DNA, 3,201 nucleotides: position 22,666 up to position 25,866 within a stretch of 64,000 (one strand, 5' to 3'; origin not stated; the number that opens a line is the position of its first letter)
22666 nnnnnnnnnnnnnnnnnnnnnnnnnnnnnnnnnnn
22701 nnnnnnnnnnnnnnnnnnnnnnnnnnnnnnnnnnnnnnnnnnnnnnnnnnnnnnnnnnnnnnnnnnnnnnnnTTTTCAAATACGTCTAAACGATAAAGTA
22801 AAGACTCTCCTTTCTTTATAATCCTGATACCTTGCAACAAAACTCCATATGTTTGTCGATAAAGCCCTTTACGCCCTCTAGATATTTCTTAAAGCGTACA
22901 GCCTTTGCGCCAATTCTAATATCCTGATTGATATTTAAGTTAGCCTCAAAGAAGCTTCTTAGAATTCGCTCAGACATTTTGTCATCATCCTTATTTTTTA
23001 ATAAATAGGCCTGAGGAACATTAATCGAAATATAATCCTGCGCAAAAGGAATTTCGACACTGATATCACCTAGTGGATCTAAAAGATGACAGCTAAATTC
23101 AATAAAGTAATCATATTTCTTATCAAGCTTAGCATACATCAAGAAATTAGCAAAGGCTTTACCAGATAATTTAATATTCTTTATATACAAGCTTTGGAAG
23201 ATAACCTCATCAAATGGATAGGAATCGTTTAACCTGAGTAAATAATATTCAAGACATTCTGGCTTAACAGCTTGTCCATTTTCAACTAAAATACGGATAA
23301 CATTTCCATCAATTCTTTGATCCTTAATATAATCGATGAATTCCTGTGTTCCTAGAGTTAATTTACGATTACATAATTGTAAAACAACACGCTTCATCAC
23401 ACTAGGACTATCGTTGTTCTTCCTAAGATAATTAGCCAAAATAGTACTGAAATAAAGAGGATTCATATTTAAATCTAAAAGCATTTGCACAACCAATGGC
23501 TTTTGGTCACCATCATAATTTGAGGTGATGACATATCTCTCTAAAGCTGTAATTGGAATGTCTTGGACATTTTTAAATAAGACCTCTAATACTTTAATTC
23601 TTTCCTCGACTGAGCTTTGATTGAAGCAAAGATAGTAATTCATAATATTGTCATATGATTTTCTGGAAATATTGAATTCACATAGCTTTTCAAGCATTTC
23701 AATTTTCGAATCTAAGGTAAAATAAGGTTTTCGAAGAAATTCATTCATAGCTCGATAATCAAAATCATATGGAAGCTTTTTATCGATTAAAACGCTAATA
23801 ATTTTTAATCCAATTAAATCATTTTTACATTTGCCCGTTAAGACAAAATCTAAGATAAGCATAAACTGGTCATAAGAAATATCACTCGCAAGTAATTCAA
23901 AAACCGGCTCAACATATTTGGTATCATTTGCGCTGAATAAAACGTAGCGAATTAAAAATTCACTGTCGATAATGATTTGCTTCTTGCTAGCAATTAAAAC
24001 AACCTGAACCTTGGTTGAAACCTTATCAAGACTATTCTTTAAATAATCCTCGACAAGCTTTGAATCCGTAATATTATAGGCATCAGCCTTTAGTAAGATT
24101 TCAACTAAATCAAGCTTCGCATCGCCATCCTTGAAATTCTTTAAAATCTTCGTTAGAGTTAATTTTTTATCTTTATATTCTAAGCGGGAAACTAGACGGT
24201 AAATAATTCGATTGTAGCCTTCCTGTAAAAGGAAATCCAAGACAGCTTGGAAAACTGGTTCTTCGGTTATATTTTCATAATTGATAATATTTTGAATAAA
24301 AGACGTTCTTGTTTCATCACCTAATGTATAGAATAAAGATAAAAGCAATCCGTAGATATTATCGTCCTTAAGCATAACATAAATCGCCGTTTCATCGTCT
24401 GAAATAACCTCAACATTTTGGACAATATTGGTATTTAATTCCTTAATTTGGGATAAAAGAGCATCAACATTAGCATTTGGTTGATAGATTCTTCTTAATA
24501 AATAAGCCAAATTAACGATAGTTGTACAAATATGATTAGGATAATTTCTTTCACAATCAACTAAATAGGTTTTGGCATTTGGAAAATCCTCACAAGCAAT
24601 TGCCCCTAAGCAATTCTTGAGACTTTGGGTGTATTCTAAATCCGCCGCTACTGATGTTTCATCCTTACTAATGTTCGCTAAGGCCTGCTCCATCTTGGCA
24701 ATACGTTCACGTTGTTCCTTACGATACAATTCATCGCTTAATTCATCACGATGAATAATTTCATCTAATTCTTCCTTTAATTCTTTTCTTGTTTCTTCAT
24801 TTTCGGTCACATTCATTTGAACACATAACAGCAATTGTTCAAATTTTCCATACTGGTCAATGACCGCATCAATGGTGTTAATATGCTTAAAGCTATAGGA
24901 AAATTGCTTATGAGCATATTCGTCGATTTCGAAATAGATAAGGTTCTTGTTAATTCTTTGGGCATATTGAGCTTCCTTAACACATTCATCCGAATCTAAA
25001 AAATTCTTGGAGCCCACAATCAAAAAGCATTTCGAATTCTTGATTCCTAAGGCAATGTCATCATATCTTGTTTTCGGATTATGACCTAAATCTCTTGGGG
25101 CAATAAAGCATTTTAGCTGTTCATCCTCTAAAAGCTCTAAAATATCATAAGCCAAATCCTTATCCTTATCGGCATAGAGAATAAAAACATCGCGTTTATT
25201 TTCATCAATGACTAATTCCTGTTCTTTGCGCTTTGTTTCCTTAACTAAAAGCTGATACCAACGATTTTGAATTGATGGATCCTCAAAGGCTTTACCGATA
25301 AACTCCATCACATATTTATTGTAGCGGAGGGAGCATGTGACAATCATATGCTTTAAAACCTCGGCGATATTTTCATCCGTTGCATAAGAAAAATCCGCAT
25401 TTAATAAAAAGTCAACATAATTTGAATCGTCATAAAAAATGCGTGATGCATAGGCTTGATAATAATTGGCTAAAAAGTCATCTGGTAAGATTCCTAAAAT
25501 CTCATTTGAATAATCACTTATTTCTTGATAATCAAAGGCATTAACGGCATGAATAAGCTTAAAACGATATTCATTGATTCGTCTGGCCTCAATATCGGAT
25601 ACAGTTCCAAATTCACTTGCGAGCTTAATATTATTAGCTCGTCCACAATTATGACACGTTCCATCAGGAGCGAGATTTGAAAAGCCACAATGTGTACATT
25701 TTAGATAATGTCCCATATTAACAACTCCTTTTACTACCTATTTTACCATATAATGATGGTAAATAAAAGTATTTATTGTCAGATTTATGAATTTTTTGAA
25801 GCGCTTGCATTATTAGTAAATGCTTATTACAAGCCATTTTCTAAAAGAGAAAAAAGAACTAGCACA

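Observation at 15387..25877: Seven-gene operon: Zn-ribbon/TIR protein, three paralogous coiled-coil 2-TM proteins, two small proteins and a Ycf46-like AAA+ ATPase - candidate undescribed conflict/defence system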

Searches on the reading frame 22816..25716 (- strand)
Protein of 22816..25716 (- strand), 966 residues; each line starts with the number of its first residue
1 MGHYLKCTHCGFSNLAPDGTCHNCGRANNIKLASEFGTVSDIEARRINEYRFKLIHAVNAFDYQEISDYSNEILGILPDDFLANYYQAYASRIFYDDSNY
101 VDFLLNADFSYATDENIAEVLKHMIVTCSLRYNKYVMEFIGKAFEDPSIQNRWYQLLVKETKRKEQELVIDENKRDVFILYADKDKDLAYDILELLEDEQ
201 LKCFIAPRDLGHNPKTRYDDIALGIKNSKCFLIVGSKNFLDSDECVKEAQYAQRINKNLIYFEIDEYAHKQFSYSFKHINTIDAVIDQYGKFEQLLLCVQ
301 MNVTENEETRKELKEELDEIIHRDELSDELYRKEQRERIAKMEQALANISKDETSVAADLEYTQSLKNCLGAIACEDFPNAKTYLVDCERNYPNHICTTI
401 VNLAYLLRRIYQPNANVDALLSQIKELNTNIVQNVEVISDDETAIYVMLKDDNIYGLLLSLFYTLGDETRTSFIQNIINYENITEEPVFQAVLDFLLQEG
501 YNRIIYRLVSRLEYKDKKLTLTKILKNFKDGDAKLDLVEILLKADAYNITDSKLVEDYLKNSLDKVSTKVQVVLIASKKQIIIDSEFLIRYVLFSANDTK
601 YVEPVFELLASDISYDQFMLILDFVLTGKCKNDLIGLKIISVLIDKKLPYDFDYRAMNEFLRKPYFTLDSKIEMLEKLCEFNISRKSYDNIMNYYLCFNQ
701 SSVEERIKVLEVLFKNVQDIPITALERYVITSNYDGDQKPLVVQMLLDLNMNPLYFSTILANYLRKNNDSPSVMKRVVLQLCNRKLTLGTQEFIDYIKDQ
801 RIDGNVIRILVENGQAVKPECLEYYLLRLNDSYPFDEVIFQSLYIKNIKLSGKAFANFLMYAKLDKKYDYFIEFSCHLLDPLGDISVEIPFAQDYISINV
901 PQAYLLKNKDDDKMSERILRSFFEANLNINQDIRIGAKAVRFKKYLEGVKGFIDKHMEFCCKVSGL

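Call 3: search_protein_families(library=pfam, proteins=[window:22816-25716:-], max_evalue=0.1)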
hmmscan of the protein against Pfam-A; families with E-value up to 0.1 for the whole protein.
window:22816-25716:- (966 aa): 3 families
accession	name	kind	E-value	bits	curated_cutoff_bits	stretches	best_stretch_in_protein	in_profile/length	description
PF13676.11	TIR_2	-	2.1e-13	51.3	28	1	177-296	1-122/122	TIR domain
PF01582.25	TIR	-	4.1e-06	27.1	21.3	1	182-257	11-85/179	TIR domain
PF10137.14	CAP12-PCTIR_TIR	-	0.0036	17.7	24.7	1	177-261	2-81/119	CAP12/Pycsar effector protein, TIR domain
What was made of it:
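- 24829..25188 (-): Gene 1 TIR domain (aa 177-296); the putative catalytic Glu is E248. Pfam TIR_2, 51.3 bits (call 3).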

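Call 4: search_protein_families(library=padloc, proteins=[window:22816-25716:-], max_evalue=0.1)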
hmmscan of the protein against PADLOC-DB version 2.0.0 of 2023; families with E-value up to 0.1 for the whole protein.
window:22816-25716:- (966 aa): 2 families
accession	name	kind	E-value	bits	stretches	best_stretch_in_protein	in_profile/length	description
PDLC05062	PDC-S66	-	0.00017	19.2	1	163-241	137-215/282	-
PDLC00419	ThsB1|ThsB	-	0.0058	14.5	1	165-253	18-109/165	TIR-like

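Call 5: search_protein_families(library=ncbifam, proteins=[window:22816-25716:-], max_evalue=0.1)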
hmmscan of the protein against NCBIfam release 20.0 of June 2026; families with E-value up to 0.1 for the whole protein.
window:22816-25716:- (966 aa): 0 families

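Call 12: search_solved_structures(query=window:22816-25716:-, max_evalue=1, show_alignments=2)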
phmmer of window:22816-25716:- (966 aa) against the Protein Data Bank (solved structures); distinct sequences matched with E-value up to 1: 0.

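Call 35: find_homologous_proteins(query=window:22816-25716:-, max_evalue=0.001)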
Query window:22816-25716:- (966 aa): 6 proteins with E <= 0.001 among 8000 candidates.
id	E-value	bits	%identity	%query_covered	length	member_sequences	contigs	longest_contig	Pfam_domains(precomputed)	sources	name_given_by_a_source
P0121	0.0e+0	2138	99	100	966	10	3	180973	PF01582.26,PF13676.12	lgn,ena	-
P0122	0.0e+0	1361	65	100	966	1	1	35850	PF01582.26,PF13676.12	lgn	-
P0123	0.0e+0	1284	60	100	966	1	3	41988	-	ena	-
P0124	0.0e+0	1167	56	100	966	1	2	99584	PF01582.26,PF13676.12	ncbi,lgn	-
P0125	0.0e+0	1162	55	100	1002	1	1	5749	PF13676.12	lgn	-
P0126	2.9e-4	38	29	9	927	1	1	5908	PF05226.17,PF01582.26,PF13676.12,PF08937.17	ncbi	ncbi:MAG TPA: TIR domain-containing protein [Coleofasciculaceae cyanobacterium]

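Call 37: find_encoding_contigs(protein=P0124, flank=10000, max_places=2)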
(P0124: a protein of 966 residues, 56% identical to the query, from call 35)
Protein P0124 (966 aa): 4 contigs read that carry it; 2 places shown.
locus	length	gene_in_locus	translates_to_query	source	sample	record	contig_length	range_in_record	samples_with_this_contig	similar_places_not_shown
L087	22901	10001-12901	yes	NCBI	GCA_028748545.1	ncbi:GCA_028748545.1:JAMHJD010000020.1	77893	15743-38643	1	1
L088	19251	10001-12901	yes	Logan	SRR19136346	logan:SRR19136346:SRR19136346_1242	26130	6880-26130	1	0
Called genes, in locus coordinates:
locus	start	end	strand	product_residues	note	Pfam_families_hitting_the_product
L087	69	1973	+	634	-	PF05649:Peptidase_M13_N, PF01431:Peptidase_M13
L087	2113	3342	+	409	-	PF02073:Peptidase_M29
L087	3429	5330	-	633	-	PF00912:Transgly, PF00905:Transpeptidase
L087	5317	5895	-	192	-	PF03838:RecU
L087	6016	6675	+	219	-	-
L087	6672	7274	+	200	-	-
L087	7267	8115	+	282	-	PF00701:DHDPS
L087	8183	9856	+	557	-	PF00753:Lactamase_B, PF12706:Lactamase_B_2, PF22505:RNase_J_b_CASP, PF17770:RNase_J_C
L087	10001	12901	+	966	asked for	PF01582:TIR (weak), PF13676:TIR_2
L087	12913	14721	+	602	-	-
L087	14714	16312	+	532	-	-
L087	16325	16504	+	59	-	-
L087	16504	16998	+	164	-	-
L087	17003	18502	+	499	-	PF00004:AAA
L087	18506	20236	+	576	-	-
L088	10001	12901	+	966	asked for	PF01582:TIR (weak), PF13676:TIR_2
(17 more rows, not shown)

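Call 38: find_encoding_contigs(protein=P0123, flank=10000, max_places=2)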
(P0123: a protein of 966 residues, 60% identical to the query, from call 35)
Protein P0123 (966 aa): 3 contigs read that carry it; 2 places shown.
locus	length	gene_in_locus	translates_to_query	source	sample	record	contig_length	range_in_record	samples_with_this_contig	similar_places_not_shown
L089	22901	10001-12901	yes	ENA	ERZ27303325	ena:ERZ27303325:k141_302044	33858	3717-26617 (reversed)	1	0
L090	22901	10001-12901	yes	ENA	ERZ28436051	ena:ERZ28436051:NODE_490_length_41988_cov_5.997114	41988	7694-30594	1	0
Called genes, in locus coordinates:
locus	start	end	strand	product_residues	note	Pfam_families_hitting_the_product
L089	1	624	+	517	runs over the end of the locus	PF00005:ABC_tran, PF02463:SMC_N (faint), PF13304:AAA_21 (faint), PF12848:ABC_tran_Xtn, PF00005:ABC_tran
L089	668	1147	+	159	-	PF03862:SpoVAC_SpoVAEB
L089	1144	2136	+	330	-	PF07451:SpoVAD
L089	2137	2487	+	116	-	PF03862:SpoVAC_SpoVAEB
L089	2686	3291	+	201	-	PF09515:Thia_YuaJ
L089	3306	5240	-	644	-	PF00912:Transgly, PF00905:Transpeptidase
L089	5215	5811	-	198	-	PF03838:RecU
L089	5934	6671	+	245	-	PF02826:2-Hacid_dh_C (weak)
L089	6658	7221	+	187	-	-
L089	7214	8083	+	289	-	PF00701:DHDPS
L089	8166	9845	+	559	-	PF00753:Lactamase_B (weak), PF12706:Lactamase_B_2 (faint), PF22505:RNase_J_b_CASP, PF07521:RMMBL (weak), PF17770:RNase_J_C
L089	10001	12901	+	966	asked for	-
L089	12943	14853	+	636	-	-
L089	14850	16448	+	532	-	-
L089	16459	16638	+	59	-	-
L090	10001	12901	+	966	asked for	-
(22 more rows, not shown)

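Call 39: find_encoding_contigs(protein=P0122, flank=10000, max_places=2)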
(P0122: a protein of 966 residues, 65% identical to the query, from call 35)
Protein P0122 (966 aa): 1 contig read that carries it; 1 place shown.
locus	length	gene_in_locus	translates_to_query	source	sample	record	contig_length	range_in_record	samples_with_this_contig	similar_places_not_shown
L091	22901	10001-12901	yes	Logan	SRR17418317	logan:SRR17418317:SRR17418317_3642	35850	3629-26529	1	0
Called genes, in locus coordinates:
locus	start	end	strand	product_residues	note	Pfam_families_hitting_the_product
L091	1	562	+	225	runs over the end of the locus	PF02463:SMC_N (faint), PF13175:AAA_15 (faint), PF13476:AAA_23 (weak), PF00005:ABC_tran, PF13304:AAA_21 (faint)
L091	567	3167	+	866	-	PF01266:DAO (faint), PF07992:Pyr_redox_2, PF13450:NAD_binding_8 (faint), PF00070:Pyr_redox, PF02852:Pyr_redox_dim, PF00581:Rhodanese, PF03460:NIR_SIR_ferr, PF01077:NIR_SIR, +3 more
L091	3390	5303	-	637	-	PF00912:Transgly, PF00905:Transpeptidase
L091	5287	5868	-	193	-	PF03838:RecU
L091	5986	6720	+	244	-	-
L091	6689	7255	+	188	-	-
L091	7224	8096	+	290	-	PF00701:DHDPS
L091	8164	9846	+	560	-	PF00753:Lactamase_B, PF12706:Lactamase_B_2, PF22505:RNase_J_b_CASP, PF07521:RMMBL (weak), PF17770:RNase_J_C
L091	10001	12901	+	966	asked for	PF01582:TIR (faint), PF13676:TIR_2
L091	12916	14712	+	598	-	-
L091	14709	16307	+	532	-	-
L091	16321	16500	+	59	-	-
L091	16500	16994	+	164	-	-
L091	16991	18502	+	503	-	PF00004:AAA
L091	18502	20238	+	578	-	-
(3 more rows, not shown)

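Call 72: search_protein_representatives(alignment_id=A4)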
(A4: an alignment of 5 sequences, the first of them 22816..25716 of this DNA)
Query: 5 sequences, 966 profile positions. Proteins with E-value up to 0.001 (for the whole library): 3773; up to 1e-10: 474; up to 1e-30: 90. The best 150 are listed.
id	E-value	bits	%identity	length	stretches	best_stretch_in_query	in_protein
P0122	0.0e+00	1758.8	-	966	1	1-966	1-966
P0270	1.1e-101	357.9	-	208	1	761-966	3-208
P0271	5.9e-78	279.4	-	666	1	364-965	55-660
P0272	2.8e-75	270.6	-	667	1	364-961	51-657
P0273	1.1e-73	265.3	-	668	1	364-965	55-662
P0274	5.8e-73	262.9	-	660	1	364-962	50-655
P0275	6.4e-71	256.1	-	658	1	363-964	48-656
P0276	6.6e-71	256.1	-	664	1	364-962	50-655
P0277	4.2e-69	250.1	-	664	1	365-962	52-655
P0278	1.1e-65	238.8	-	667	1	362-961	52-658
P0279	1.2e-61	225.4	-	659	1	364-961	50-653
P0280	1.3e-61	225.4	-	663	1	364-958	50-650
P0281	1.9e-60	221.5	-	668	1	366-951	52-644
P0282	2.1e-57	211.4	-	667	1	364-961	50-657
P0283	3.1e-57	210.9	-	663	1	365-962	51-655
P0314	9.7e-45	169.5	-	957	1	10-946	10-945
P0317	3.9e-43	164.2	-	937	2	355-966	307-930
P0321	3.8e-40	154.3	-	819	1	5-384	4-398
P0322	4.9e-40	153.9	-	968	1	7-913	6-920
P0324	2.5e-39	151.6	-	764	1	7-393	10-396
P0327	1.3e-38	149.2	-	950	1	147-955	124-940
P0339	1.8e-33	132.1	-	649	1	3-286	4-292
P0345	6.7e-32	127.0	-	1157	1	5-299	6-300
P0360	2.9e-30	121.6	-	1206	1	3-285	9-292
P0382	9.9e-28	113.2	-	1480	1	1-274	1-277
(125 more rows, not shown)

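Call 73: search_protein_families(library=pfam, proteins=[P0314, P0322, P0327, P0317, P0321, P0324, P0345, P0360, P0382, P0339], max_evalue=0.001)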
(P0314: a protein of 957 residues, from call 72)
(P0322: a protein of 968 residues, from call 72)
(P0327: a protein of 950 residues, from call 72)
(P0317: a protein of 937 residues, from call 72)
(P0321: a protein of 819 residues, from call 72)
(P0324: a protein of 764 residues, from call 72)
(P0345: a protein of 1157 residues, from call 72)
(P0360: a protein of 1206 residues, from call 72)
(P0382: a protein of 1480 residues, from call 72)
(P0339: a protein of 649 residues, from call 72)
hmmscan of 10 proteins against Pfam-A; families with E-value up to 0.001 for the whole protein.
P0314 (957 aa): 2 families
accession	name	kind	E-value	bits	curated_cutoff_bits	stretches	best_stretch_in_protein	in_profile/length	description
PF13676.11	TIR_2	-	6.3e-16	59.4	28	1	176-283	1-107/122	TIR domain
PF01582.25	TIR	-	9.6e-07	29.2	21.3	1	176-251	4-80/179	TIR domain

P0322 (968 aa): 3 families
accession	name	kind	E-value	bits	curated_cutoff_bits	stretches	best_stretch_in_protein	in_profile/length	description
PF13676.11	TIR_2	-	7.7e-13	49.4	28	1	175-259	1-90/122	TIR domain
PF01582.25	TIR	-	2.3e-05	24.7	21.3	1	184-255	15-85/179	TIR domain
PF09297.16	Zn_ribbon_NUD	-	0.00038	20.5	24.8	1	8-32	8-32/32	NADH pyrophosphatase zinc ribbon domain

P0327 (950 aa): 1 family
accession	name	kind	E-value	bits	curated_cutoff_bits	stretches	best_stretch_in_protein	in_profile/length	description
PF13676.11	TIR_2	-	1.8e-11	45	28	1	157-279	1-109/122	TIR domain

P0317 (937 aa): 1 family
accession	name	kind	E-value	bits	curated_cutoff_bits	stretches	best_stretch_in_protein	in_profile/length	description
PF13676.11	TIR_2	-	2.6e-13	50.9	28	1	157-287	1-120/122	TIR domain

P0321 (819 aa): 3 families
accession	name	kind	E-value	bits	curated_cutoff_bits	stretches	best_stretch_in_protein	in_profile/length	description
PF13676.11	TIR_2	-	1.1e-16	61.9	28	1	187-309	1-122/122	TIR domain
PF13432.12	TPR_16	-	2e-05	25.4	32.7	1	381-422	3-44/65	Tetratricopeptide repeat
PF14559.12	TPR_19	-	0.0005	20.8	25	0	386-419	2-35/68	Tetratricopeptide repeat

P0324 (764 aa): 5 families
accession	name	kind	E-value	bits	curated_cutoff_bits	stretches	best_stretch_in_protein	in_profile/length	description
PF13306.12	LRR_5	-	4.5e-51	172.5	27.7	2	502-605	11-111/127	BspA type Leucine rich repeat region (6 copies)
PF13676.11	TIR_2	-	1.9e-15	57.9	28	1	184-297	1-115/122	TIR domain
PF13855.12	LRR_8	-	3.5e-08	33.5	27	0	561-603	14-57/61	Leucine rich repeat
PF01582.25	TIR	-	6.8e-05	23.2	21.3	1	183-266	3-86/179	TIR domain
PF13174.12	TPR_6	-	0.00032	21.6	26.3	0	370-396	6-32/33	Tetratricopeptide repeat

P0345 (1157 aa): 3 families
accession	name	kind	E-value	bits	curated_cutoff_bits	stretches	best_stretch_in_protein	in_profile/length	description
PF09479.16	Flg_new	-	6.5e-35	119.5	27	1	598-661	1-64/65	Listeria-Bacteroides repeat domain (List_Bact_rpt)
PF13676.11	TIR_2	-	1.8e-14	54.7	28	1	175-285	1-109/122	TIR domain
PF13306.12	LRR_5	-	4.5e-12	46.4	27.7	1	1018-1094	18-91/127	BspA type Leucine rich repeat region (6 copies)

P0360 (1206 aa): 6 families
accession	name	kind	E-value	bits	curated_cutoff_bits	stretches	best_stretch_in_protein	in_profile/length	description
PF13306.12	LRR_5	-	4.4e-62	208.1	27.7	2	945-1066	1-125/127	BspA type Leucine rich repeat region (6 copies)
PF25390.1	WD40_RLD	-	1.9e-60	205.6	150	2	646-878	26-241/363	RCC1-like domain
PF00415.24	RCC1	-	6.7e-39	132.7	21.7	4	559-612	1-50/50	Regulator of chromosome condensation (RCC1) repeat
PF13540.12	RCC1_2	-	3.9e-33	112.8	22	3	836-863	3-30/30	Regulator of chromosome condensation (RCC1) repeat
PF25384.1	Alsin_RLD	-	3.7e-13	50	100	0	552-594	286-326/405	Alsin RCC1-like domain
PF13676.11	TIR_2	-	3e-12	47.5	28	1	181-295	1-113/122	TIR domain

P0382 (1480 aa): 5 families
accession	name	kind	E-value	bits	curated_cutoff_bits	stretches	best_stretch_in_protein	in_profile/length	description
PF13306.12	LRR_5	-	5.1e-84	279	27.7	5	1074-1202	1-126/127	BspA type Leucine rich repeat region (6 copies)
PF13855.12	LRR_8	-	1.9e-15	56.8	27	0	1050-1095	13-59/61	Leucine rich repeat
PF13676.11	TIR_2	-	2e-14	54.5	28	1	179-273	1-92/122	TIR domain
PF01582.25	TIR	-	3.2e-05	24.2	21.3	1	178-261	3-86/179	TIR domain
PF10137.14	CAP12-PCTIR_TIR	-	0.00082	19.8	24.7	0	179-249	2-70/119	CAP12/Pycsar effector protein, TIR domain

P0339 (649 aa): 3 families
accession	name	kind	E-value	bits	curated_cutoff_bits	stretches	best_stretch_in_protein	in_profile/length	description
PF08238.18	Sel1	-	1.9e-21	76.1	30.7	2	602-637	1-36/36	Sel1 repeat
PF13676.11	TIR_2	-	7.2e-15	56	28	1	180-290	1-109/122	TIR domain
PF01582.25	TIR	-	0.00043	20.6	21.3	0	179-268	3-91/179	TIR domain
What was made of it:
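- The module is fused elsewhere to receptor-like repeat arrays (call 73).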

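Call 98: find_encoding_contigs(protein=P0314, flank=10000, max_places=2)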
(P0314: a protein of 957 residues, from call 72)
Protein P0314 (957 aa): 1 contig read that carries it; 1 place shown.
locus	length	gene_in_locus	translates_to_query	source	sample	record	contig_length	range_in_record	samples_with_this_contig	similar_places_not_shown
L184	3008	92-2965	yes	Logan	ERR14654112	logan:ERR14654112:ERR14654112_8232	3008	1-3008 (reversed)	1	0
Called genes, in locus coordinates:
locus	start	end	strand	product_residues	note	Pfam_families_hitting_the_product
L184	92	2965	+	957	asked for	PF01582:TIR (weak), PF13676:TIR_2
